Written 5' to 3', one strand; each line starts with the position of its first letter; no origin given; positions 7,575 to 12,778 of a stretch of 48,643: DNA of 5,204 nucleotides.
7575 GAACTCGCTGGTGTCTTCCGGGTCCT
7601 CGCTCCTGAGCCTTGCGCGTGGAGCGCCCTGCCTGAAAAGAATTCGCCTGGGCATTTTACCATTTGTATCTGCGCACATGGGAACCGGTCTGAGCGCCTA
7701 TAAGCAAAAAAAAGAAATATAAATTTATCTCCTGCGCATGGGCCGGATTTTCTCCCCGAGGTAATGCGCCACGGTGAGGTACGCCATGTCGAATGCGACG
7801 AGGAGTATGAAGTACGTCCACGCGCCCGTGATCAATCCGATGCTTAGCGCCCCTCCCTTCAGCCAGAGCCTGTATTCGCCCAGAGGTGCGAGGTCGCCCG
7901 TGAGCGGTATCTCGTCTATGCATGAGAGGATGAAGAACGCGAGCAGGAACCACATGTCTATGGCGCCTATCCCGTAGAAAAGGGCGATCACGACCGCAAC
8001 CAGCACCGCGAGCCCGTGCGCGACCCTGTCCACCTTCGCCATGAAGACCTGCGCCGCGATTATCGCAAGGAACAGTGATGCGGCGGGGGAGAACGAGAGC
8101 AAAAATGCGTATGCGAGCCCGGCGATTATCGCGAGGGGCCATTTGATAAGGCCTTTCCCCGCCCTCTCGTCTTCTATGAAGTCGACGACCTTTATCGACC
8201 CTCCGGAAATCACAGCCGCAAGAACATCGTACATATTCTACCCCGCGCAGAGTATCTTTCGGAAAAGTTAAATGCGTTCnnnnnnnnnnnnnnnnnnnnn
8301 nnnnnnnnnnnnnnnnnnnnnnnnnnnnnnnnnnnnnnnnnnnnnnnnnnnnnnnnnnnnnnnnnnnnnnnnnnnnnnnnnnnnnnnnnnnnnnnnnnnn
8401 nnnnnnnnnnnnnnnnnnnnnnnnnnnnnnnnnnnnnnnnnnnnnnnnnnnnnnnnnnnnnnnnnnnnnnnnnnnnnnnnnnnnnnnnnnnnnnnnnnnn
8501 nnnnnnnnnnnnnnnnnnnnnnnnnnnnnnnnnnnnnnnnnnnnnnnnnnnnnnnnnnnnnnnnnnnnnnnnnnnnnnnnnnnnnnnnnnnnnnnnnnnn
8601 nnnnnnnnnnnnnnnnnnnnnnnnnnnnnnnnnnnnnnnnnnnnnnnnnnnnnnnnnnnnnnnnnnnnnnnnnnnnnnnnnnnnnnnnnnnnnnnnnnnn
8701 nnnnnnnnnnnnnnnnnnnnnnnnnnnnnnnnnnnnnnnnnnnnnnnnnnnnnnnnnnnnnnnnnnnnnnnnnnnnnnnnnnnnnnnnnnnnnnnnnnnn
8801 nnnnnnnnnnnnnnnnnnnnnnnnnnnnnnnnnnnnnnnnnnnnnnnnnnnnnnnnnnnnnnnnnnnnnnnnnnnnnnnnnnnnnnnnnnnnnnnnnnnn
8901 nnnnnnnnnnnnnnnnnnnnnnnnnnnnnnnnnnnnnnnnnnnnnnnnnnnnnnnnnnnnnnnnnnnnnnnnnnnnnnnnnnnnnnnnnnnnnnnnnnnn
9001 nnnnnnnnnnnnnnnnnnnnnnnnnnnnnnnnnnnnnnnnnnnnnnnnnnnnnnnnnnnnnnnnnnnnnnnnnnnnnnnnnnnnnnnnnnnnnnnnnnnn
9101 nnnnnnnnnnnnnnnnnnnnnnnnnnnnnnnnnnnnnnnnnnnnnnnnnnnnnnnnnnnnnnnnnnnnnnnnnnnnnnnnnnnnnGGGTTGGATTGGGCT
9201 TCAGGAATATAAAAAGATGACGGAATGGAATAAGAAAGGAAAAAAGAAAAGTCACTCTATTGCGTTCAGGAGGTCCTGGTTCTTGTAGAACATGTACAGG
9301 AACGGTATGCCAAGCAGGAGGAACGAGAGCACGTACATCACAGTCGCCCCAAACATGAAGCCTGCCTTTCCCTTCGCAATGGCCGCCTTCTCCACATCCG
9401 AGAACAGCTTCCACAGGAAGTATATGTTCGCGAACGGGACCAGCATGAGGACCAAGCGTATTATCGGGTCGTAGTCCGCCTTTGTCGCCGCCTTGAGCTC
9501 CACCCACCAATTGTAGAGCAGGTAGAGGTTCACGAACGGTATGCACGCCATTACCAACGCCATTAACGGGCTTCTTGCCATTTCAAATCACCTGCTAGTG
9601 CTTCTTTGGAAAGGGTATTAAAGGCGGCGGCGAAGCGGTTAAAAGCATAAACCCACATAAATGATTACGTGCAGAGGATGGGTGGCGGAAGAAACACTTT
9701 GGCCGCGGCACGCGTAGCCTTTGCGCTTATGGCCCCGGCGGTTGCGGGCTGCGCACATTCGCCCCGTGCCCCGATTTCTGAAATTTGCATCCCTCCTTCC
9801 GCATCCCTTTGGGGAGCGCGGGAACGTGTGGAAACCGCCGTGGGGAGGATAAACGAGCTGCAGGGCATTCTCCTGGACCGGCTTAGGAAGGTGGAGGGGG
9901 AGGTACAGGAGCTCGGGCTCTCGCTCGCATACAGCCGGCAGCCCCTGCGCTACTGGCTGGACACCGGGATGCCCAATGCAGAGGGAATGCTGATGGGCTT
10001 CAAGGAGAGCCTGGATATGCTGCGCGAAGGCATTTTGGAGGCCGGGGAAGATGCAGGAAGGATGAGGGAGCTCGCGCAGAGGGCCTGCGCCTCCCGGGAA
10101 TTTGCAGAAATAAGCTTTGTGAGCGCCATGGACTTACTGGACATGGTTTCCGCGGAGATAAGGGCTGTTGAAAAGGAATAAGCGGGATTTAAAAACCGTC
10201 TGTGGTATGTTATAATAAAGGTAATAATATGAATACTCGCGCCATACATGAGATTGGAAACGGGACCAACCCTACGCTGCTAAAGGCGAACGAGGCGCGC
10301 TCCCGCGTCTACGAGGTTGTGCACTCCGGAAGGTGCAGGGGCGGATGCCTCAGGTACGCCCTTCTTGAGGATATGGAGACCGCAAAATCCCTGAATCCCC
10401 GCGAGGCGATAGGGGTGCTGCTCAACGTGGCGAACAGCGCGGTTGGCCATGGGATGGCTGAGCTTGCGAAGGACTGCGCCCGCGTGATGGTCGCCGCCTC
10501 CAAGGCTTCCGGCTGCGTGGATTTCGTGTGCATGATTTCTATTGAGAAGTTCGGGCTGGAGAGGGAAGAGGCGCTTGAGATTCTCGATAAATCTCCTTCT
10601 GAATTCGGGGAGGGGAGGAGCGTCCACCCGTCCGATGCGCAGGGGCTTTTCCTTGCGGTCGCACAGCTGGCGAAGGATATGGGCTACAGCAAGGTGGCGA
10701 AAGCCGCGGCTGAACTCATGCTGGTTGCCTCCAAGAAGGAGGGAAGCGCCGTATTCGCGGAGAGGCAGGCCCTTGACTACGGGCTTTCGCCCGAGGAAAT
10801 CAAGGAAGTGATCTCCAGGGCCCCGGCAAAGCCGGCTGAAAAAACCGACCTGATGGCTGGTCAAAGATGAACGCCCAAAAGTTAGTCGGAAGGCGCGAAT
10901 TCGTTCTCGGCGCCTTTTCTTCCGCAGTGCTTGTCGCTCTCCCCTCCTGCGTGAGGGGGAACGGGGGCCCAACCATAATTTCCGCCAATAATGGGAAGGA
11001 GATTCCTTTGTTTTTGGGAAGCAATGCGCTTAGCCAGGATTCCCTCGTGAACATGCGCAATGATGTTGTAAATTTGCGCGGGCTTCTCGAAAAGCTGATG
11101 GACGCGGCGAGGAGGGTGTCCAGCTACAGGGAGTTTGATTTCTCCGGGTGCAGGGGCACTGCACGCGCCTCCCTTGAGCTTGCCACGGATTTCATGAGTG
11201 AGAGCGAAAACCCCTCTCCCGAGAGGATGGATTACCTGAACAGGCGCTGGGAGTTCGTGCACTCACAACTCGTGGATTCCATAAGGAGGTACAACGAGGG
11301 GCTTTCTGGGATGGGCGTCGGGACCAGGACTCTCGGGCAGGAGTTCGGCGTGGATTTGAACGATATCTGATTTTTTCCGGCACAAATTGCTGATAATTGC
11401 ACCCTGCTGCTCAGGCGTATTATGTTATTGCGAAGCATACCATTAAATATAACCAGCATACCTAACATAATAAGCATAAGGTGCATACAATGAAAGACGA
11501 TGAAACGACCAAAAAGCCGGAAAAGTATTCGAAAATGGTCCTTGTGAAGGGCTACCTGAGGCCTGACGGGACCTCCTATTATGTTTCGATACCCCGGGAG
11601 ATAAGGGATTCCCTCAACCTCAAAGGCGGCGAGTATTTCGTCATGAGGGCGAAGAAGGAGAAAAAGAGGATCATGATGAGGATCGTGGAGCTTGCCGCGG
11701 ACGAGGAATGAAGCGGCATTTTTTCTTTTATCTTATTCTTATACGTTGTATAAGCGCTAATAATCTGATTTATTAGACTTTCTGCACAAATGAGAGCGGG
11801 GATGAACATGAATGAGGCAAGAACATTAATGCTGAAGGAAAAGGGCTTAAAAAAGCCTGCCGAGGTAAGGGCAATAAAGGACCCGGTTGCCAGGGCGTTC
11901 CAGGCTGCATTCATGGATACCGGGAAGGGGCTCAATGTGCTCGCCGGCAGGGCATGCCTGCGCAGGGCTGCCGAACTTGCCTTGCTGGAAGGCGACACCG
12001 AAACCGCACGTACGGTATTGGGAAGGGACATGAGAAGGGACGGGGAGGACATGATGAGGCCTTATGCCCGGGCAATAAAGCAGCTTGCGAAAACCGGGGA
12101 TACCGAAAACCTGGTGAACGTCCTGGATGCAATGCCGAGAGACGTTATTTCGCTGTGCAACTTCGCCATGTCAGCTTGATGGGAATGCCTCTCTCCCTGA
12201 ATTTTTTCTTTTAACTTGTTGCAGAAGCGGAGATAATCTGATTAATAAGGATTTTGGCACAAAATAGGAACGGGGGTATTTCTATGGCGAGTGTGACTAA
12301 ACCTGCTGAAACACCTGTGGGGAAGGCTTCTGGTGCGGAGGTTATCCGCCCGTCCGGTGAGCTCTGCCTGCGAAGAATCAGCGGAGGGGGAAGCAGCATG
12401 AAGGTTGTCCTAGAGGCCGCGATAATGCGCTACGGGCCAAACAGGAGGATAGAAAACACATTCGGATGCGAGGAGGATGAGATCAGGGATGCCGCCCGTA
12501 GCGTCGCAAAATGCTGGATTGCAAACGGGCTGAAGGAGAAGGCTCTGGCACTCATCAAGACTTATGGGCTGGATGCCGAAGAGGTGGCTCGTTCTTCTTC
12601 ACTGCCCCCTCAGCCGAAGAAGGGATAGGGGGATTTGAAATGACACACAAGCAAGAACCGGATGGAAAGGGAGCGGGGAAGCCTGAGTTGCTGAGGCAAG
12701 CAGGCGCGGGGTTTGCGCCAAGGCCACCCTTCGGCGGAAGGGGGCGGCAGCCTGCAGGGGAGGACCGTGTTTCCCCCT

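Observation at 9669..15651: Same-strand island of about 10 ORFan genes between housekeeping blocks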

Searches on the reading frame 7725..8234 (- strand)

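Call 99: search_protein_families(library=pfam, max_evalue=1, proteins=[window:7725-8234:-])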
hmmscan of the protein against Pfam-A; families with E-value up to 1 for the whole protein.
window:7725-8234:- (169 aa): 2 families
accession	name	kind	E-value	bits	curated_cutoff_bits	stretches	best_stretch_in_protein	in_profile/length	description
PF13140.11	DUF3980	-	0.17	12.8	25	1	75-146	8-78/87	Domain of unknown function (DUF3980)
PF20077.4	CcmD_alt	-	0.21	12.1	23.5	1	44-89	2-46/61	CcmD family protein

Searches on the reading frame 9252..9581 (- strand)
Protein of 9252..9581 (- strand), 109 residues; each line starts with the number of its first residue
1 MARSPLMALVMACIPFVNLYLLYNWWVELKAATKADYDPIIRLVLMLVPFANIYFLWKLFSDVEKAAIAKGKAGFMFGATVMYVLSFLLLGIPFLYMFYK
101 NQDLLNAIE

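Call 99: search_protein_families(library=pfam, max_evalue=1, proteins=[window:9252-9581:-])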
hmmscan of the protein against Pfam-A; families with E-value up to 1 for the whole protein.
window:9252-9581:- (109 aa): 3 families
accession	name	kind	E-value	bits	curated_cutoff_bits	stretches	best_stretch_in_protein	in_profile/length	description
PF14018.11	DUF4234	-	0.018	15.6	25.3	1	52-105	18-68/70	Domain of unknown function (DUF4234)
PF14219.11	DUF4328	-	0.11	12.4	27.2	0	1-35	54-88/166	Domain of unknown function (DUF4328)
PF18936.5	DUF5684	-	0.58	11.2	27.4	0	4-29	19-44/81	Family of unknown function (DUF5684)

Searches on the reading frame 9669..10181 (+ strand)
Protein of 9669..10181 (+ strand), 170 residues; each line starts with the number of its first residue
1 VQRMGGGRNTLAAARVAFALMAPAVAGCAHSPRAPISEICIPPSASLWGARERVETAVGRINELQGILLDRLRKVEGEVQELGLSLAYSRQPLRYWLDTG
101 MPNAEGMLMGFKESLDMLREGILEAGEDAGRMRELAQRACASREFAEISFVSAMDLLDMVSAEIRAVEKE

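Call 3: search_protein_families(library=pfam, max_evalue=1, proteins=[window:9669-10181:+])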
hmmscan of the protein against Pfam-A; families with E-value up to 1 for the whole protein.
window:9669-10181:+ (170 aa): 0 families

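Call 4: search_protein_families(library=ncbifam, max_evalue=1, proteins=[window:9669-10181:+])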
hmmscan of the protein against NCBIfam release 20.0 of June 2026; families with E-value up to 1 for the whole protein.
window:9669-10181:+ (170 aa): 0 families

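Call 5: search_protein_families(library=phrogs, max_evalue=0.1, proteins=[window:9669-10181:+])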
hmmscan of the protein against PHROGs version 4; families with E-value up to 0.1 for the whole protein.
window:9669-10181:+ (170 aa): 0 families

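Call 6: search_protein_families(library=padloc, max_evalue=0.1, proteins=[window:9669-10181:+])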
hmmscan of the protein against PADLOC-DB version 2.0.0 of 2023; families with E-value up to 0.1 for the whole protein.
window:9669-10181:+ (170 aa): 0 families

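Call 93: list_cluster_members(proteins=[window:9678-10181:+, window:10229-10870:+, window:10867-11370:+, window:11490-11711:+, window:11790-12179:+, window:12284-12628:+, window:12640-13152:+, window:13167-13739:+, window:13750-14247:+, window:9252-9581:-])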
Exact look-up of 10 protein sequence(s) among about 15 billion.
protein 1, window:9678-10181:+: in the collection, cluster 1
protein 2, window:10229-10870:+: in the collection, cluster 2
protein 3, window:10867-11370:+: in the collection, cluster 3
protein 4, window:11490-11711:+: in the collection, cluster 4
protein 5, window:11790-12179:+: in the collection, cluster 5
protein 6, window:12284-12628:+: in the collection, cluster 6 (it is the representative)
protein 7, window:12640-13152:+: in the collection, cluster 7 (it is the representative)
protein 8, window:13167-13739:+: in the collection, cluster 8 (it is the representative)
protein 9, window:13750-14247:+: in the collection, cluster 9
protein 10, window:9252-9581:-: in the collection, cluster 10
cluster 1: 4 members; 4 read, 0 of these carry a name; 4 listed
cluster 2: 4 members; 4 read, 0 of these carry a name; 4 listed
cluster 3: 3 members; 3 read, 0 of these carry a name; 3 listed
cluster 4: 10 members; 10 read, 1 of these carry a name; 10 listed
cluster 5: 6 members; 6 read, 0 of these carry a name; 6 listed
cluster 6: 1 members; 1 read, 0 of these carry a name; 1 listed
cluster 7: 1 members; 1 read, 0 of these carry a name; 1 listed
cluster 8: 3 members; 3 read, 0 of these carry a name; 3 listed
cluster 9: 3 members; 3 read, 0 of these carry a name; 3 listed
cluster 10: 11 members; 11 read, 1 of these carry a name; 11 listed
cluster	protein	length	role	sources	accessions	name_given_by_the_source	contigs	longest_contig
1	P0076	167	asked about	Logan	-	-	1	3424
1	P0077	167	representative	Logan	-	-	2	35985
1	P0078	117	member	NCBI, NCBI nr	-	-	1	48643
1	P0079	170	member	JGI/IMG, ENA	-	-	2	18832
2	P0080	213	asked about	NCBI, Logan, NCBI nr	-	-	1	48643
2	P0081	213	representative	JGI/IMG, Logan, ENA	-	-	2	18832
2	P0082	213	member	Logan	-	-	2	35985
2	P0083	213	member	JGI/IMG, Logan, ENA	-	-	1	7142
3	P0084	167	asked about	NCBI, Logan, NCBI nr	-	-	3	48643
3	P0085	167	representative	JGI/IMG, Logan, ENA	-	-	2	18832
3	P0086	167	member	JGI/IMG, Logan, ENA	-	-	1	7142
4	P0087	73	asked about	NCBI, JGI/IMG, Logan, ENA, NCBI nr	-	-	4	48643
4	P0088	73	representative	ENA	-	-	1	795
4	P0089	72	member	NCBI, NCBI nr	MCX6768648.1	MAG: AbrB/MazE/SpoVT family DNA-binding domain-containing protein [Candidatus ... | AbrB/MazE/SpoVT family DNA-binding domain-containing protein [Candidatus Micrarchaeota ...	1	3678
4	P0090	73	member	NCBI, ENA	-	-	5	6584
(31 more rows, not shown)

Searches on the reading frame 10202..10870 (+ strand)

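Call 3: search_protein_families(library=pfam, max_evalue=1, proteins=[window:10202-10870:+])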
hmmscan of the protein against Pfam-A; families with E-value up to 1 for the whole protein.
window:10202-10870:+ (222 aa): 2 families
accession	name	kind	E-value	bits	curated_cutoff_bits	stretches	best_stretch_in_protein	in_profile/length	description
PF02627.25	CMD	-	0.039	14.4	23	0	176-205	35-64/84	Carboxymuconolactone decarboxylase family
PF08671.16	SinI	-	0.13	12.5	31.4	0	189-202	11-24/28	Anti-repressor SinI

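Call 4: search_protein_families(library=ncbifam, max_evalue=1, proteins=[window:10202-10870:+])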
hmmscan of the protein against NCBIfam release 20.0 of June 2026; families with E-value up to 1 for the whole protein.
window:10202-10870:+ (222 aa): 0 families

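Call 5: search_protein_families(library=phrogs, max_evalue=0.1, proteins=[window:10202-10870:+])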
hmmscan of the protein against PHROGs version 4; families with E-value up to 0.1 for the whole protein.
window:10202-10870:+ (222 aa): 1 family
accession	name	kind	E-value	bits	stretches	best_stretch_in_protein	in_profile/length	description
phrog_36240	-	unknown function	0.036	13.3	1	150-204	596-650/707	-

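Call 6: search_protein_families(library=padloc, max_evalue=0.1, proteins=[window:10202-10870:+])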
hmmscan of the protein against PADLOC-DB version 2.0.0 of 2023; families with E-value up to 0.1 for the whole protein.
window:10202-10870:+ (222 aa): 0 families

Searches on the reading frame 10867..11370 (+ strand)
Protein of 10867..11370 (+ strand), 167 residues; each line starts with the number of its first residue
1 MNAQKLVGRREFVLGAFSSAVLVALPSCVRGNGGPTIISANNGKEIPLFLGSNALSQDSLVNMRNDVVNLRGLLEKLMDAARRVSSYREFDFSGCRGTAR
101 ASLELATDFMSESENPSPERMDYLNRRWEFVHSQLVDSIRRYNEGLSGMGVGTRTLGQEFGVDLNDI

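Call 3: search_protein_families(library=pfam, max_evalue=1, proteins=[window:10867-11370:+])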
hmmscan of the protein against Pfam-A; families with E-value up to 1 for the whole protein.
window:10867-11370:+ (167 aa): 1 family
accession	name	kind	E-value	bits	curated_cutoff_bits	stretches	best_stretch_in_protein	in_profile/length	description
PF25128.1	HRDE1_NRDE3_N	-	0.15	12.3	32.3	1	36-131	46-139/158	HRDE1/NRDE-3, N-terminal domain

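Call 4: search_protein_families(library=ncbifam, max_evalue=1, proteins=[window:10867-11370:+])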
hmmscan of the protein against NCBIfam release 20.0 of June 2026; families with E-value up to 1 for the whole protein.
window:10867-11370:+ (167 aa): 0 families

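Call 5: search_protein_families(library=phrogs, max_evalue=0.1, proteins=[window:10867-11370:+])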
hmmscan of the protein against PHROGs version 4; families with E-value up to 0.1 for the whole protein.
window:10867-11370:+ (167 aa): 0 families

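Call 6: search_protein_families(library=padloc, max_evalue=0.1, proteins=[window:10867-11370:+])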
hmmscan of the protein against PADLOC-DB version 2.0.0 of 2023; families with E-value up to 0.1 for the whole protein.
window:10867-11370:+ (167 aa): 0 families

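Call 90: find_related_loci(query=window:10867-11370:+, collection=viral_contigs, flank=5000)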
Query window:10867-11370:+ (167 aa) in viral_contigs; peptide patterns used: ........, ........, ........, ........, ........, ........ (x = any residue, [..] = any of these).
3 stretches matched a pattern, but none encodes a relative of the query by tblastn (E <= 1e-3).

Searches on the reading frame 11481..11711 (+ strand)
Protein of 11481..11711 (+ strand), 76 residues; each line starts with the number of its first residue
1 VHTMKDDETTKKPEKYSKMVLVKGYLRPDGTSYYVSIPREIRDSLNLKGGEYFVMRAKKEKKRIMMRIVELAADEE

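Call 3: search_protein_families(library=pfam, max_evalue=1, proteins=[window:11481-11711:+])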
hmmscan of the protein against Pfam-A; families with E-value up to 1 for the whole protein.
window:11481-11711:+ (76 aa): 1 family
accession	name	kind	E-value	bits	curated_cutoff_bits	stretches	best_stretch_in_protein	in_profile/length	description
PF04014.23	MazE_antitoxin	-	3.2e-05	24.2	24.7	1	31-64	6-39/48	Antidote-toxin recognition MazE, bacterial antitoxin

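Call 4: search_protein_families(library=ncbifam, max_evalue=1, proteins=[window:11481-11711:+])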
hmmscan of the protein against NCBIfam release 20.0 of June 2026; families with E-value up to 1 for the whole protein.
window:11481-11711:+ (76 aa): 6 families
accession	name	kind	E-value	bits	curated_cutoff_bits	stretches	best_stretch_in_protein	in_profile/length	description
TIGR01439.1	lp_hng_hel_AbrB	domain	1.1e-06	28.3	28.3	1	33-62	8-37/44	transcriptional regulator, AbrB family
NF006352.0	PRK08577.1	equivalog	6.9e-05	22.9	140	1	35-70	15-50/136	hypothetical protein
TIGR02609.1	doc_partner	hypoth_equivalog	0.0085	16.4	55.9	1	30-70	7-45/74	putative addiction module antidote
TIGR02220.1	phg_TIGR02220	hypoth_equivalog_domain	0.053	13.9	66.65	1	39-70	2-33/77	phage conserved hypothetical protein, C-terminal domain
NF050106.1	TA_MazE_antitoxin_Deino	equivalog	0.084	13.1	65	1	35-61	3-29/65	type II toxin-antitoxin system MazE family antitoxin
NF040962.1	near_HgcAB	equivalog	0.096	12.6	70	1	37-56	18-37/70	HgcAB-associated protein HgcC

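Call 5: search_protein_families(library=phrogs, max_evalue=0.1, proteins=[window:11481-11711:+])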
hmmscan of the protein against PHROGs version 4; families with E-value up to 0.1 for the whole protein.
window:11481-11711:+ (76 aa): 1 family
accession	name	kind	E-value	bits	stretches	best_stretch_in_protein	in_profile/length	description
phrog_17352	-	unknown function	0.054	14.4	1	31-66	7-40/86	-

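Call 6: search_protein_families(library=padloc, max_evalue=0.1, proteins=[window:11481-11711:+])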
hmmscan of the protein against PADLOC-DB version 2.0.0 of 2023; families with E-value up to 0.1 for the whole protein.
window:11481-11711:+ (76 aa): 0 families

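Call 42: find_related_loci(query=window:11481-11711:+, collection=viral_contigs, flank=8000)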
Query window:11481-11711:+ (76 aa) in viral_contigs; peptide patterns used: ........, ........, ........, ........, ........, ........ (x = any residue, [..] = any of these).
15 stretches matched a pattern, but none encodes a relative of the query by tblastn (E <= 1e-3).

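Call 79: find_related_loci(query=window:11490-11711:+, collection=metagenome_contigs, flank=10000)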
Query window:11490-11711:+ (73 aa) in metagenome_contigs; peptide patterns used: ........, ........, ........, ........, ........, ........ (x = any residue, [..] = any of these).
462 stretches matched a pattern; 171 encode a relative of the query (tblastn E <= 1e-3); the best 80 are kept; 80 distinct loci.
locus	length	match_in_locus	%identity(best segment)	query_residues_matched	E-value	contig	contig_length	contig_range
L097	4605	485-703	99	1-73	1e-43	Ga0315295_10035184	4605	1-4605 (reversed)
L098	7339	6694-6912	99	1-73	1e-43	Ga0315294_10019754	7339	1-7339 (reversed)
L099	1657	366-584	96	1-73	2e-43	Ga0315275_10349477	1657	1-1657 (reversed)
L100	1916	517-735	96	1-73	3e-43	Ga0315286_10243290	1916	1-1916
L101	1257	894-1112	93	1-73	4e-42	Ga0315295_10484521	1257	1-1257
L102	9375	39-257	90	1-73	2e-40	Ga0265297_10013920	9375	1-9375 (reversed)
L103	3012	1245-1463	90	1-73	8e-40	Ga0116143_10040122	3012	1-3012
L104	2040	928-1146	89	1-73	7e-40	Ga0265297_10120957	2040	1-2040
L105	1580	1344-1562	89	1-73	8e-40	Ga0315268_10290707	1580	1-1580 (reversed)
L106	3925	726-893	66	17-72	9e-24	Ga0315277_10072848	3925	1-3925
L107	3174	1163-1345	62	12-72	9e-24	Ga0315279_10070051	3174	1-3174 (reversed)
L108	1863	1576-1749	67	15-72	1e-23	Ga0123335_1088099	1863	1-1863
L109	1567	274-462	63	9-71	2e-23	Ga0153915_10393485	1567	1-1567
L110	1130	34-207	67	15-72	2e-23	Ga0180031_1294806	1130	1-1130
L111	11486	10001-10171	68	17-73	5e-23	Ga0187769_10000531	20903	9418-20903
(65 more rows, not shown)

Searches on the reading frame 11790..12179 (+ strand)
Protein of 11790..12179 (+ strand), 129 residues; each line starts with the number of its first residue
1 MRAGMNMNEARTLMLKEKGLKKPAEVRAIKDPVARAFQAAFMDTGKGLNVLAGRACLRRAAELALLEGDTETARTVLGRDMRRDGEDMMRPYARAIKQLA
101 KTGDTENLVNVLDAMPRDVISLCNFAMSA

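Call 3: search_protein_families(library=pfam, max_evalue=1, proteins=[window:11790-12179:+])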
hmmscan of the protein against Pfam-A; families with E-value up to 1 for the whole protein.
window:11790-12179:+ (129 aa): 1 family
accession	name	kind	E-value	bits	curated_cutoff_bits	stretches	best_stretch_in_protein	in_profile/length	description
PF16462.11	Phage_TAC_14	-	0.047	14.2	22.1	1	43-83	11-51/113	Phage tail assembly chaperone protein, TAC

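Call 4: search_protein_families(library=ncbifam, max_evalue=1, proteins=[window:11790-12179:+])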
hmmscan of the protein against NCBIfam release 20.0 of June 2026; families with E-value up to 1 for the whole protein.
window:11790-12179:+ (129 aa): 0 families

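Call 5: search_protein_families(library=phrogs, max_evalue=0.1, proteins=[window:11790-12179:+])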
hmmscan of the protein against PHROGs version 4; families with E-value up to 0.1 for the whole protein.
window:11790-12179:+ (129 aa): 0 families

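Call 6: search_protein_families(library=padloc, max_evalue=0.1, proteins=[window:11790-12179:+])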
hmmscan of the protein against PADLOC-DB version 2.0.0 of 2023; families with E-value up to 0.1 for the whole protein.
window:11790-12179:+ (129 aa): 0 families

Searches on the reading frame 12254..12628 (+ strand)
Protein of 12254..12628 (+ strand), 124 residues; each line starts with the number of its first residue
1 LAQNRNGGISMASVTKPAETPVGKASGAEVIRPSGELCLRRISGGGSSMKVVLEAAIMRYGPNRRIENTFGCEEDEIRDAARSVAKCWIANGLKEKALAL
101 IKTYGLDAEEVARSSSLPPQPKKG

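Call 3: search_protein_families(library=pfam, max_evalue=1, proteins=[window:12254-12628:+])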
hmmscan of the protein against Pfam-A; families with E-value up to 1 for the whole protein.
window:12254-12628:+ (124 aa): 0 families

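Call 4: search_protein_families(library=ncbifam, max_evalue=1, proteins=[window:12254-12628:+])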
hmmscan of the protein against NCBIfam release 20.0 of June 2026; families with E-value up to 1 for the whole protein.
window:12254-12628:+ (124 aa): 0 families

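Call 5: search_protein_families(library=phrogs, max_evalue=0.1, proteins=[window:12254-12628:+])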
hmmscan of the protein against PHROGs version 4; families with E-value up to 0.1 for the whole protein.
window:12254-12628:+ (124 aa): 0 families

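Call 6: search_protein_families(library=padloc, max_evalue=0.1, proteins=[window:12254-12628:+])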
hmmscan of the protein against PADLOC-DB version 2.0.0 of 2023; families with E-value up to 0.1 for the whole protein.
window:12254-12628:+ (124 aa): 0 families

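Call 92: find_related_loci(query=window:12284-12628:+, collection=viral_contigs, flank=5000)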
Query window:12284-12628:+ (114 aa) in viral_contigs; peptide patterns used: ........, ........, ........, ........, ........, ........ (x = any residue, [..] = any of these).
14 stretches matched a pattern, but none encodes a relative of the query by tblastn (E <= 1e-3).
